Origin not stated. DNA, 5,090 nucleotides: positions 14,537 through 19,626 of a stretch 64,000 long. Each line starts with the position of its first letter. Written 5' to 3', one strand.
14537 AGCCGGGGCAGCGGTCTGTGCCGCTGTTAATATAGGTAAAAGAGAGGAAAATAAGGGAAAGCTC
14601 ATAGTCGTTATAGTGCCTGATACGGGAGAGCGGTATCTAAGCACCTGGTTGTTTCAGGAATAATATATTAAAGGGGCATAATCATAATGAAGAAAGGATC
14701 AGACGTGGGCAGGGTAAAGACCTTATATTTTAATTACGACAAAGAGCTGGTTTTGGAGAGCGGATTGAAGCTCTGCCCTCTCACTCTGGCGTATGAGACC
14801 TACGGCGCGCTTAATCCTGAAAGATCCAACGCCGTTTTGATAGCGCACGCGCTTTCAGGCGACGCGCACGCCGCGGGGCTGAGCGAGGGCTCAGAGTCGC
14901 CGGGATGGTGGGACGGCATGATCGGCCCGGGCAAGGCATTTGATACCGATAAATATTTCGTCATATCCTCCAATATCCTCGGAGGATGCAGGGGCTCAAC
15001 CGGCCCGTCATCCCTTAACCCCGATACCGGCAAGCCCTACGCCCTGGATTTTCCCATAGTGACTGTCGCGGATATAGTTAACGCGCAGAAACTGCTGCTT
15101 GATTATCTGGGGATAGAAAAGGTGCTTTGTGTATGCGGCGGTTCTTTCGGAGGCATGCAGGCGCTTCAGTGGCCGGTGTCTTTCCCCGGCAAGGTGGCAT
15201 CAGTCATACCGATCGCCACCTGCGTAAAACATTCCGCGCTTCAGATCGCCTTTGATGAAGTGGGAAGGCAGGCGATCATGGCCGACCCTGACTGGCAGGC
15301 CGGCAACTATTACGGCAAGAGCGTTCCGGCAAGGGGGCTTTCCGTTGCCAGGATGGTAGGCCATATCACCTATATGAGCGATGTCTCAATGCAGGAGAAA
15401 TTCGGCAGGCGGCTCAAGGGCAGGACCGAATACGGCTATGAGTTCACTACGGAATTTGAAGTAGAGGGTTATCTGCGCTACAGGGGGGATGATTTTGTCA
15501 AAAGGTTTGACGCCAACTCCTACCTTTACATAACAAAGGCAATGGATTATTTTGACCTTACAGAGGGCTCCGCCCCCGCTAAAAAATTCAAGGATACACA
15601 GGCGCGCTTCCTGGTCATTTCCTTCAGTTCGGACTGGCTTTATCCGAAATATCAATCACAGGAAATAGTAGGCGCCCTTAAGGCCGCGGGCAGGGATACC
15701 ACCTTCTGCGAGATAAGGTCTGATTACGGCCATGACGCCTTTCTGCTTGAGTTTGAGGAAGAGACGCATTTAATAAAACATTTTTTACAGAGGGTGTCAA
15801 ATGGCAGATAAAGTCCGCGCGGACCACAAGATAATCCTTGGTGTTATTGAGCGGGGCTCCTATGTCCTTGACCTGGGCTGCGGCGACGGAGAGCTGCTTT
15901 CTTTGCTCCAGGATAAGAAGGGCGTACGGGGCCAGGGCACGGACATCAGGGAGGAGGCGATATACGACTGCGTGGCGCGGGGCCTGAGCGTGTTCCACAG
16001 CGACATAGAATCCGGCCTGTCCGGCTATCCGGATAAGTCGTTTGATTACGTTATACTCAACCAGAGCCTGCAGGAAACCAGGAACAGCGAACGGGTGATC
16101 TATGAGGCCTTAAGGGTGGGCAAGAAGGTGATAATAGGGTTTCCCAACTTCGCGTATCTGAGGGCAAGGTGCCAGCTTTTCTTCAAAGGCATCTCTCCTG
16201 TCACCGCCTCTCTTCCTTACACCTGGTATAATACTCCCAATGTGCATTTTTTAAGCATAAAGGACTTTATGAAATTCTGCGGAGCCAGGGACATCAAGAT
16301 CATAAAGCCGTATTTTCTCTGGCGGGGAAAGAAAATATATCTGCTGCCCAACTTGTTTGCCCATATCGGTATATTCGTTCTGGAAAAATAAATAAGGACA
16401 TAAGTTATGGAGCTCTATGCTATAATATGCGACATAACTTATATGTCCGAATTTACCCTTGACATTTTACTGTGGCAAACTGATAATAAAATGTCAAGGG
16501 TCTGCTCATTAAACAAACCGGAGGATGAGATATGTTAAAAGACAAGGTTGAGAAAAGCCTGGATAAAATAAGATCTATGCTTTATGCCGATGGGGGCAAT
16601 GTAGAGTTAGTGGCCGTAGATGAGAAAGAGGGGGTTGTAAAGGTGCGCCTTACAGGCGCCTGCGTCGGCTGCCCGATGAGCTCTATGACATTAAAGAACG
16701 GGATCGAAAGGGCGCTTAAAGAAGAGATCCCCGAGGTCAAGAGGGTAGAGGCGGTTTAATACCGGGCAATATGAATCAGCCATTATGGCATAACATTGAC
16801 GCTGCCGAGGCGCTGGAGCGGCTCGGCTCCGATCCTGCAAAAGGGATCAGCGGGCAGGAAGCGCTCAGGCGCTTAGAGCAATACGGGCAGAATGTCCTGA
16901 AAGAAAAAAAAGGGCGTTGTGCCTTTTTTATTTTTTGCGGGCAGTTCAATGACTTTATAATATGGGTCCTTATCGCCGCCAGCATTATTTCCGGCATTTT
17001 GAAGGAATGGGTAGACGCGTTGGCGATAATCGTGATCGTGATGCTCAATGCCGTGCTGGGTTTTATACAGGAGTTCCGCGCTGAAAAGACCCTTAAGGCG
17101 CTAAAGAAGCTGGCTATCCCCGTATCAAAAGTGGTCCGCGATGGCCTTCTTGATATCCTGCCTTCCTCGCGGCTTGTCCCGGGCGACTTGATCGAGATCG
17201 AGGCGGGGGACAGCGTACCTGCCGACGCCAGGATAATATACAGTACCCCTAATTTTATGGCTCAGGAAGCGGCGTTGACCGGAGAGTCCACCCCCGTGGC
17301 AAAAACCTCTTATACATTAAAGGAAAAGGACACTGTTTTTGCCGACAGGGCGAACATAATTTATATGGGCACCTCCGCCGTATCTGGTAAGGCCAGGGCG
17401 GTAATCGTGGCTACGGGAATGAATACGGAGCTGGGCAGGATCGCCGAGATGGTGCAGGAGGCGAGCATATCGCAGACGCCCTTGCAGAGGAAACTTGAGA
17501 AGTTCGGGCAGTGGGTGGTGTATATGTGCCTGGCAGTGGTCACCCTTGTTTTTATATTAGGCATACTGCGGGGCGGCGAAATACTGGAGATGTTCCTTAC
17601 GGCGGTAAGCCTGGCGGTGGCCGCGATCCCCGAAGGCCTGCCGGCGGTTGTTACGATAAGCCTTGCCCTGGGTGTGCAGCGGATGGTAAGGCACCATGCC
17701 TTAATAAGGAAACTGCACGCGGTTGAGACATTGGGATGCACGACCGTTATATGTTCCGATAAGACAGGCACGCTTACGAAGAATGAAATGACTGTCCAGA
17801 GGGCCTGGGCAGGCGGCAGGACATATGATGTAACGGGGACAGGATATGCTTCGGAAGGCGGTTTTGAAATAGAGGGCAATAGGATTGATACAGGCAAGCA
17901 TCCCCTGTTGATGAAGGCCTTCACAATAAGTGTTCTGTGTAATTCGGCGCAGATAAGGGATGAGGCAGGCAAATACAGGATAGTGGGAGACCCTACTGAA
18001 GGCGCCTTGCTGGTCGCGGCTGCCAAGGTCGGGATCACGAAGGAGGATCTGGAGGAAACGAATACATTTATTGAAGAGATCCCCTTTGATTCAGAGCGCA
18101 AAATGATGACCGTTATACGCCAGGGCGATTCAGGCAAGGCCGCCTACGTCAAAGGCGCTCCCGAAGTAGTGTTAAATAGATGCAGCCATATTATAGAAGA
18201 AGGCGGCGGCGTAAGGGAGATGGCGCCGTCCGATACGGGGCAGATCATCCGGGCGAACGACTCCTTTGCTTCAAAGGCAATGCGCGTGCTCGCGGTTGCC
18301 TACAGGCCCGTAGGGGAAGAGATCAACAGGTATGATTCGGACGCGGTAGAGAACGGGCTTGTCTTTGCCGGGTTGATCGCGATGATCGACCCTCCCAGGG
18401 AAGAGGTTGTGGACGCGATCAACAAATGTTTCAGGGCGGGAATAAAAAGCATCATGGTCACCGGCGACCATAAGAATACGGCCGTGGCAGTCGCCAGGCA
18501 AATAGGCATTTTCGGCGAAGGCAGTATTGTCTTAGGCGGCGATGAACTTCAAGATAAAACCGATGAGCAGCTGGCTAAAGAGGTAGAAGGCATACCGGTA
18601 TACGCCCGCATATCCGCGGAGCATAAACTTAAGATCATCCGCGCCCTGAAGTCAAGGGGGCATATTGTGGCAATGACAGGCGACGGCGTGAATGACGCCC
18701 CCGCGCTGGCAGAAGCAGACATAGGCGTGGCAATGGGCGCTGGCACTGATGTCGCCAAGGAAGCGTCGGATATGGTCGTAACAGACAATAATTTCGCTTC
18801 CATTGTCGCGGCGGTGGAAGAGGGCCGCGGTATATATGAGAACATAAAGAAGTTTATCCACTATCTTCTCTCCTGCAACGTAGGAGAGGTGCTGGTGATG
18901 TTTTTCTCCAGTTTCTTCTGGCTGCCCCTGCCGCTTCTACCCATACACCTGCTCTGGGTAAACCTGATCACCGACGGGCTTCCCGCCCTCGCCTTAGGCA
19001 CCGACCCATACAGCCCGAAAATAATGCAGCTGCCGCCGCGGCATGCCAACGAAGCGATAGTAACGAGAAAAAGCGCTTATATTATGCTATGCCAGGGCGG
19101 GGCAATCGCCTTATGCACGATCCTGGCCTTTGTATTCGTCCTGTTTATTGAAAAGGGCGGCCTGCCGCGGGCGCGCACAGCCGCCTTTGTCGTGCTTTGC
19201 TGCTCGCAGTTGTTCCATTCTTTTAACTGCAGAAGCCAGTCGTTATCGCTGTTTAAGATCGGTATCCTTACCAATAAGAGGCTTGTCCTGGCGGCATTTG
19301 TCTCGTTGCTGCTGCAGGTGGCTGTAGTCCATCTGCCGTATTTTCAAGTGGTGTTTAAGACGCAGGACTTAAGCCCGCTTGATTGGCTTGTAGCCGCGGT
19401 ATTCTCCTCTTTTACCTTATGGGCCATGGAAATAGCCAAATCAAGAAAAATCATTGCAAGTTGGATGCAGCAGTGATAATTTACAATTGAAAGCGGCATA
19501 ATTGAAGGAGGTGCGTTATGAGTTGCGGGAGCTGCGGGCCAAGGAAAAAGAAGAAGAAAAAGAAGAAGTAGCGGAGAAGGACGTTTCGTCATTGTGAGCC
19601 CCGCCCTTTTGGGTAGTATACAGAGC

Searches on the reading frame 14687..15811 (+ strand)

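Call 9: search_protein_families(library=pfam, proteins=[window:14687-15811:+])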
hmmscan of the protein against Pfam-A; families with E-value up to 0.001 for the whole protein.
window:14687-15811:+ (374 aa): 1 family
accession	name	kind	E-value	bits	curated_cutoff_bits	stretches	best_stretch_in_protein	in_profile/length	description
PF00561.26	Abhydrolase_1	-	3.2e-20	73.3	25.8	1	49-355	2-244/245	alpha/beta hydrolase fold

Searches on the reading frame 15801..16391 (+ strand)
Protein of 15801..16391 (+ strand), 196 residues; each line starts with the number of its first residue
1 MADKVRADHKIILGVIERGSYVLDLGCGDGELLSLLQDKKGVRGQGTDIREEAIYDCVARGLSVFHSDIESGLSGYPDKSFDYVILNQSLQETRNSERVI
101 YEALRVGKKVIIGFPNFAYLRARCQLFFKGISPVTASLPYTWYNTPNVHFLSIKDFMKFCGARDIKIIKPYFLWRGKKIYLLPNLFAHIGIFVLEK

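Call 9: search_protein_families(library=pfam, proteins=[window:15801-16391:+])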
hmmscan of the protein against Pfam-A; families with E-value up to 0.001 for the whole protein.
window:15801-16391:+ (196 aa): 6 families
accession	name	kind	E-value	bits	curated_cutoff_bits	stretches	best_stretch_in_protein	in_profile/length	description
PF07021.18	MetW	-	3.6e-68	229.4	21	1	6-194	1-193/193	Methionine biosynthesis protein MetW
PF13847.12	Methyltransf_31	-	1e-10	41.9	27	1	17-109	2-103/145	Methyltransferase domain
PF08241.18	Methyltransf_11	-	1.1e-09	39.2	21.2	1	23-108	1-88/95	Methyltransferase domain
PF13649.12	Methyltransf_25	-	1.1e-08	36.1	27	1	22-107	1-93/97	Methyltransferase domain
PF13489.12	Methyltransf_23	-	4.6e-08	33.4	27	1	13-101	17-102/164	Methyltransferase domain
PF08242.18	Methyltransf_12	-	5.1e-06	27.6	30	1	23-104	1-89/98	Methyltransferase domain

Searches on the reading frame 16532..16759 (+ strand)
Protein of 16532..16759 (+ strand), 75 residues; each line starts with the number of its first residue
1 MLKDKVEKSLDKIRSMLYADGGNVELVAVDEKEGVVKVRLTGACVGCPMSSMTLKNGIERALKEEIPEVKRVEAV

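Call 9: search_protein_families(library=pfam, proteins=[window:16532-16759:+])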
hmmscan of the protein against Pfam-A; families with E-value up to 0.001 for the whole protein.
window:16532-16759:+ (75 aa): 1 family
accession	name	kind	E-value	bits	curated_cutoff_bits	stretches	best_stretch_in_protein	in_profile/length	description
PF01106.22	NifU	-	2e-29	101.9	27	1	6-73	1-67/67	NifU-like domain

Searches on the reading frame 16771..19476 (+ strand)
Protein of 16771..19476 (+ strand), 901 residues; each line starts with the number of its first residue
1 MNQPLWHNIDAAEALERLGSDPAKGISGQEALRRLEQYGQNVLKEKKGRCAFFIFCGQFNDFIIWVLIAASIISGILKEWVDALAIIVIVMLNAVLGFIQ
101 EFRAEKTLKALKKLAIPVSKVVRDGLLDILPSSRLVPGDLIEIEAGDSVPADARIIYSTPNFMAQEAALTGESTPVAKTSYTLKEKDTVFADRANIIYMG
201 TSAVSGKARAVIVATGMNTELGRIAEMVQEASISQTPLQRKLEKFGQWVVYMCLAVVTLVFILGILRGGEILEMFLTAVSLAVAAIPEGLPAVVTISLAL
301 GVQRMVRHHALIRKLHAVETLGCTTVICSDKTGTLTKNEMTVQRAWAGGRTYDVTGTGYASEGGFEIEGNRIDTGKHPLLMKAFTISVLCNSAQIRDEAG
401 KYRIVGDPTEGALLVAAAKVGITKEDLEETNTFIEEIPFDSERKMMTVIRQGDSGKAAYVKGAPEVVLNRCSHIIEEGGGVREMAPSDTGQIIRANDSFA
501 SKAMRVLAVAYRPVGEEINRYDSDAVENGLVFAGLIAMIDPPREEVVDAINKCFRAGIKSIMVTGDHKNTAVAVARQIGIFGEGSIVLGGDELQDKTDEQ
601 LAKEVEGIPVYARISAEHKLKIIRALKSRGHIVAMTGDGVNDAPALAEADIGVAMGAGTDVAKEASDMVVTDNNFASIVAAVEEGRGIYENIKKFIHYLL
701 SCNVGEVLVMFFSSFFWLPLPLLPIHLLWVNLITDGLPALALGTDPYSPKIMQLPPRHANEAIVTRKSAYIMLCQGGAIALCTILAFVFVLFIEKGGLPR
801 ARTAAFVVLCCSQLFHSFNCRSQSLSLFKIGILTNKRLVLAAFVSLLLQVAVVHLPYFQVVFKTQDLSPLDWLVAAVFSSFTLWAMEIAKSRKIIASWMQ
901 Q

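Call 9: search_protein_families(library=pfam, proteins=[window:16771-19476:+])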
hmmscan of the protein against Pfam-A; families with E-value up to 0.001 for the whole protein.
window:16771-19476:+ (901 aa): 7 families
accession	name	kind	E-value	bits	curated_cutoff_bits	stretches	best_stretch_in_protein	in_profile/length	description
PF00689.26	Cation_ATPase_C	-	2.1e-52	177.9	27.3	1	719-890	1-173/175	Cation transporting ATPase, C-terminus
PF00122.25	E1-E2_ATPase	-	2.8e-51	174.1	28.1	1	115-308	3-181/181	E1-E2 ATPase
PF13246.12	Cation_ATPase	-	8.6e-27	93.4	21.7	1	388-474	1-91/91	Cation transport ATPase (P-type)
PF00690.31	Cation_ATPase_N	-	2.6e-19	69.1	20.4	1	6-74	1-69/69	Cation transporter/ATPase, N-terminus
PF00702.32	Hydrolase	-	4.2e-18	66.9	26.4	1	326-650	3-191/191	haloacid dehalogenase-like hydrolase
PF08282.18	Hydrolase_3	-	1.1e-07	32.3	20.9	1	630-680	203-253/255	haloacid dehalogenase-like hydrolase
PF12710.13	HAD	-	0.0008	20.3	27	0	539-646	86-188/189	haloacid dehalogenase-like hydrolase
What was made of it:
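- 16771..19476 (+): PMR1-type P-type Ca2+/Mn2+ ATPase gene, ending 41 nt upstream of the micro-ORF. Pfam (call 9).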

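Call 32: search_protein_families(library=pfam, alignment_id=A2, max_evalue=0.0001)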
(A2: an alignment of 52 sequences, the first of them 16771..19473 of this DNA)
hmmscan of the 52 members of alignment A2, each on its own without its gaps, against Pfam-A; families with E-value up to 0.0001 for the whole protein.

A. member 1, window:16771-19473:+ (901 aa): 6 families
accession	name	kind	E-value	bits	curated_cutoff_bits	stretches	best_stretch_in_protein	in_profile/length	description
PF00689.26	Cation_ATPase_C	-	2.1e-52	177.9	27.3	1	719-890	1-173/175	Cation transporting ATPase, C-terminus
PF00122.25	E1-E2_ATPase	-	2.8e-51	174.1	28.1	1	115-308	3-181/181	E1-E2 ATPase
PF13246.12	Cation_ATPase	-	8.6e-27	93.4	21.7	1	388-474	1-91/91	Cation transport ATPase (P-type)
PF00690.31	Cation_ATPase_N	-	2.6e-19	69.1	20.4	1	6-74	1-69/69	Cation transporter/ATPase, N-terminus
PF00702.32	Hydrolase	-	4.2e-18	66.9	26.4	1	326-650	3-191/191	haloacid dehalogenase-like hydrolase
PF08282.18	Hydrolase_3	-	1.1e-07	32.3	20.9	1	630-680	203-253/255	haloacid dehalogenase-like hydrolase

B. families by the number of members that match (of 52 scanned): 49 families (the first 25 are shown)
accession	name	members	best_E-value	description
PF21133.2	CAA_C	9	2.8e-26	CCA-adding enzyme, C-terminal domain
PF09249.16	tRNA_NucTransf2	7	5e-43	tRNA nucleotidyltransferase, second domain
PF18915.5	DUF5667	5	3.8e-07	Domain of unknown function (DUF5667)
PF01880.24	Desulfoferrodox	4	3.2e-32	Desulfoferrodoxin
PF01592.21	NifU_N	3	4.3e-46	NifU-like N terminal domain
PF01909.29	NTP_transf_2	3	6.6e-12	Nucleotidyltransferase domain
PF18144.7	SMODS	3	4.6e-07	Second Messenger Oligonucleotide or Dinucleotide Synthetase domain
PF09335.16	VTT_dom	2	2.9e-24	VTT domain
PF17862.7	AAA_lid_3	2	9.1e-14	AAA+ lid domain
PF03144.31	GTP_EFTU_D2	2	2.8e-06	Elongation factor Tu domain 2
PF01916.23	DS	1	8.5e-107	Deoxyhypusine synthase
PF00689.26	Cation_ATPase_C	1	2.1e-52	Cation transporting ATPase, C-terminus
PF00122.25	E1-E2_ATPase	1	2.8e-51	E1-E2 ATPase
PF00004.35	AAA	1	7.8e-47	ATPase family associated with various cellular activities (AAA)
PF00578.27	AhpC-TSA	1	9.6e-42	AhpC/TSA family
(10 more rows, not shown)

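Call 49: find_homologous_proteins(query=window:16771-19473:+, max_evalue=1e-100)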
Query window:16771-19473:+ (901 aa): 7992 proteins with E <= 1e-100 among 8000 candidates; the best 120 are listed.
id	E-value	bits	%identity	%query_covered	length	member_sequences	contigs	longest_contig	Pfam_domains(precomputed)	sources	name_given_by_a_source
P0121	0.0e+0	1943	97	100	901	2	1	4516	PF00702.33,PF13246.13,PF00689.27,PF08282.19,PF00690.32,PF00122.26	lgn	-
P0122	0.0e+0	1438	72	99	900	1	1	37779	PF00702.33,PF13246.13,PF00689.27,PF08282.19,PF00690.32,PF00122.26,PF12710.14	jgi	-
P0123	0.0e+0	1273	64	98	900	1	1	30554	PF00702.33,PF13246.13,PF00689.27,PF08282.19,PF00690.32,PF00122.26,PF12710.14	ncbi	ncbi:MAG: calcium-transporting P-type ATPase, PMR1-type [Candidatus Omnitrophota bacterium]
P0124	0.0e+0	1249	63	99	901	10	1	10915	PF00702.33,PF13246.13,PF00689.27,PF00690.32,PF00122.26,PF12710.14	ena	-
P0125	0.0e+0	1248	63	98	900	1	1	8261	PF00702.33,PF13246.13,PF00689.27,PF00690.32,PF00122.26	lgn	-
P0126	0.0e+0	1247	63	98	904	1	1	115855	PF00702.33,PF13246.13,PF00689.27,PF00690.32,PF00122.26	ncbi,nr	ncbi:MAG: calcium-transporting P-type ATPase, PMR1-type [Candidatus Omnitrophica bacterium]|nr:calci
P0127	0.0e+0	1246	64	98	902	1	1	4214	PF00702.33,PF13246.13,PF00689.27,PF00690.32,PF00122.26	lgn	-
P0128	0.0e+0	1245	63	99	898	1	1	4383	PF00702.33,PF13246.13,PF00689.27,PF00690.32,PF00122.26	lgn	-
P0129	0.0e+0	1244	64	98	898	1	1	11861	PF00702.33,PF13246.13,PF00689.27,PF00690.32,PF00122.26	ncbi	ncbi:MAG: calcium-transporting P-type ATPase, PMR1-type [Candidatus Omnitrophota bacterium]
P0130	0.0e+0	1241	63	98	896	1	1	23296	PF00702.33,PF13246.13,PF00689.27,PF00690.32,PF00122.26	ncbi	ncbi:MAG: calcium-transporting P-type ATPase, PMR1-type [Candidatus Omnitrophota bacterium]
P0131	0.0e+0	1241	64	99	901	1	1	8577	PF00702.33,PF13246.13,PF00689.27,PF00690.32,PF00122.26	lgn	-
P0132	0.0e+0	1237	62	99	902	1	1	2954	PF00702.33,PF13246.13,PF00689.27,PF00690.32,PF00122.26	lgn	-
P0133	0.0e+0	1236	63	98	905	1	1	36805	PF00702.33,PF13246.13,PF00689.27,PF00690.32,PF00122.26,PF12710.14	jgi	jgi:Ca2+-transporting ATPase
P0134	0.0e+0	1234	61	98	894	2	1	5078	PF00702.33,PF13246.13,PF00689.27,PF00690.32,PF00122.26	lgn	-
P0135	0.0e+0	1233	63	97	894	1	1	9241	PF00702.33,PF13246.13,PF00689.27,PF00690.32,PF00122.26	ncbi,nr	ncbi:MAG: calcium-transporting P-type ATPase, PMR1-type [Candidatus Omnitrophota bacterium]|nr:calci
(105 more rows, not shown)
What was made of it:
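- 16771..19476 (+): Source names for homologues (call 49).
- Tried and rejected: The ATPase is a typical Omnitrophota PMR1-type pump (call 49).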

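Call 50: find_encoding_contigs(protein=P0121, flank=5000, max_places=4)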
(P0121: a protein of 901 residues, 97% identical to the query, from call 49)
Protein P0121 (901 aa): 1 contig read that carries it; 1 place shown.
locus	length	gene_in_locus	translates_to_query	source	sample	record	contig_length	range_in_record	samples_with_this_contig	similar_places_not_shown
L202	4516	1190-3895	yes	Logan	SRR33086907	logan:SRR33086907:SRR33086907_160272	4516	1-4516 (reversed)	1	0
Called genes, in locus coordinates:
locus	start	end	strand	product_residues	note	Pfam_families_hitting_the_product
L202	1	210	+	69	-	?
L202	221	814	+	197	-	PF07021:MetW, PF13489:Methyltransf_23, PF13847:Methyltransf_31, PF08241:Methyltransf_11, PF08242:Methyltransf_12 (weak), PF13649:Methyltransf_25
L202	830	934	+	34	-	-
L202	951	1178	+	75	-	PF01106:NifU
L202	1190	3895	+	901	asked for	PF00690:Cation_ATPase_N, PF00122:E1-E2_ATPase, PF00702:Hydrolase, PF13246:Cation_ATPase, PF08282:Hydrolase_3 (weak), PF00689:Cation_ATPase_C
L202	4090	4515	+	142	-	?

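Call 51: find_encoding_contigs(protein=P0122, flank=6000, max_places=4)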
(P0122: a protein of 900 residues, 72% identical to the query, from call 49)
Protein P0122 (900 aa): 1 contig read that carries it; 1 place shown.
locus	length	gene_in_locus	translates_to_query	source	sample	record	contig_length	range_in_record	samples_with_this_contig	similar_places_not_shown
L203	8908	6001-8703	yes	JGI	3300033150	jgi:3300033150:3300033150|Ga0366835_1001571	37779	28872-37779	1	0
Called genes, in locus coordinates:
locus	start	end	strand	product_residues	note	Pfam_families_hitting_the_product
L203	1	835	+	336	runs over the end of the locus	PF02568:ThiI, PF03054:tRNA_Me_trans, PF18297:NFACT-R_2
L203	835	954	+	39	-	-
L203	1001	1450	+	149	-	PF02082:Rrf2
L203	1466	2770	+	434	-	PF01053:Cys_Met_Meta_PP, PF01041:DegT_DnrJ_EryC1, PF00266:Aminotran_5 (weak)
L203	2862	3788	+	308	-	PF00291:PALP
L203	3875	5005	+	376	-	PF00561:Abhydrolase_1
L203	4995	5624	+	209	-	PF13489:Methyltransf_23 (weak), PF07021:MetW, PF13847:Methyltransf_31, PF08241:Methyltransf_11, PF08242:Methyltransf_12 (weak), PF13649:Methyltransf_25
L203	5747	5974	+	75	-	PF01106:NifU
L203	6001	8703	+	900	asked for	PF00690:Cation_ATPase_N, PF00122:E1-E2_ATPase, PF13246:Cation_ATPase, PF00702:Hydrolase, PF12710:HAD (faint), PF08282:Hydrolase_3 (weak), PF00689:Cation_ATPase_C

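Call 55: find_encoding_contigs(protein=P0123, flank=3000, max_places=2)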
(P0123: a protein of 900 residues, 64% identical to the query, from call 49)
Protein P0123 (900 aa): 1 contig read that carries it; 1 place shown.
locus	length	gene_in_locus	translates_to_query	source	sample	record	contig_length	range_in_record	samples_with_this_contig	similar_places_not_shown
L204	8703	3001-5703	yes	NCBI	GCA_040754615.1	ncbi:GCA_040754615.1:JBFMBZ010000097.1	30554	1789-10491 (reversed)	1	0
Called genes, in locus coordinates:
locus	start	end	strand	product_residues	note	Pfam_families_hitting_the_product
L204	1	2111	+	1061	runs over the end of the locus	PF00873:ACR_tran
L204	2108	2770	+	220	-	PF01209:Ubie_methyltran, PF13489:Methyltransf_23, PF09445:Methyltransf_15 (faint), PF13847:Methyltransf_31, PF08241:Methyltransf_11, PF08242:Methyltransf_12, PF13649:Methyltransf_25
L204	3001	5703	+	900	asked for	PF00690:Cation_ATPase_N, PF00122:E1-E2_ATPase, PF00702:Hydrolase, PF13246:Cation_ATPase, PF12710:HAD (weak), PF08282:Hydrolase_3 (faint), PF00689:Cation_ATPase_C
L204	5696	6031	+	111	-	PF07784:DUF1622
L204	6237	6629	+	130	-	PF04945:YHS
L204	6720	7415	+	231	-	PF03918:CcmH (weak), PF07610:DUF1573, PF22544:HYDIN_VesB_CFA65-like_Ig (faint)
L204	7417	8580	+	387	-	PF04945:YHS, PF03773:ArsP_1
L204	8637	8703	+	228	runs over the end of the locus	PF03116:NQR2_RnfD_RnfE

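Call 56: find_encoding_contigs(protein=P0126, flank=3000, max_places=2)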
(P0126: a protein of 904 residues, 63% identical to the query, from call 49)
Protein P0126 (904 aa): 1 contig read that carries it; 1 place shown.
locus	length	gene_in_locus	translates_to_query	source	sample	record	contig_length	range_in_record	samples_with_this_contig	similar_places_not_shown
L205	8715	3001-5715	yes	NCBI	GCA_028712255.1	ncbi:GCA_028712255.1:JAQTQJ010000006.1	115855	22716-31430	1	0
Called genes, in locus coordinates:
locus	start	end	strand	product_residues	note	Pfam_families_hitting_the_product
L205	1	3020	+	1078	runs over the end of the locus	PF00873:ACR_tran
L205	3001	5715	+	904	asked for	PF00690:Cation_ATPase_N, PF00122:E1-E2_ATPase, PF00702:Hydrolase, PF13246:Cation_ATPase, PF00689:Cation_ATPase_C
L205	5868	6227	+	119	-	PF04945:YHS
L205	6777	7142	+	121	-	PF07610:DUF1573, PF22544:HYDIN_VesB_CFA65-like_Ig (weak)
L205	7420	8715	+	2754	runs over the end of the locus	PF01435:Peptidase_M48 (faint), PF03109:ABC1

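Call 57: find_encoding_contigs(protein=P0133, flank=3000, max_places=2)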
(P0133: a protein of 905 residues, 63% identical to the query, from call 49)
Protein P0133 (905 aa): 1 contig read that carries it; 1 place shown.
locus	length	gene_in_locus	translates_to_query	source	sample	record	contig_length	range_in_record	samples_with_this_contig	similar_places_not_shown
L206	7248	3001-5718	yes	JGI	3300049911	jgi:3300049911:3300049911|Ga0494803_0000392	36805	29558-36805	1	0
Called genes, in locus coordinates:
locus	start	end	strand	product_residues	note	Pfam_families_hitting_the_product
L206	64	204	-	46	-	-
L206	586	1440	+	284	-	PF10418:DHODB_Fe-S_bind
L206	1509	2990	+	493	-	PF14691:Fer4_20, PF01262:AlaDh_PNT_C (faint), PF13738:Pyr_redox_3 (faint), PF07992:Pyr_redox_2, PF12831:FAD_oxidored (faint), PF13450:NAD_binding_8 (faint), PF00070:Pyr_redox (weak)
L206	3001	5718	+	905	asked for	PF00690:Cation_ATPase_N, PF00122:E1-E2_ATPase, PF00702:Hydrolase, PF13246:Cation_ATPase, PF12710:HAD (weak), PF00689:Cation_ATPase_C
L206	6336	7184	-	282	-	PF00565:SNase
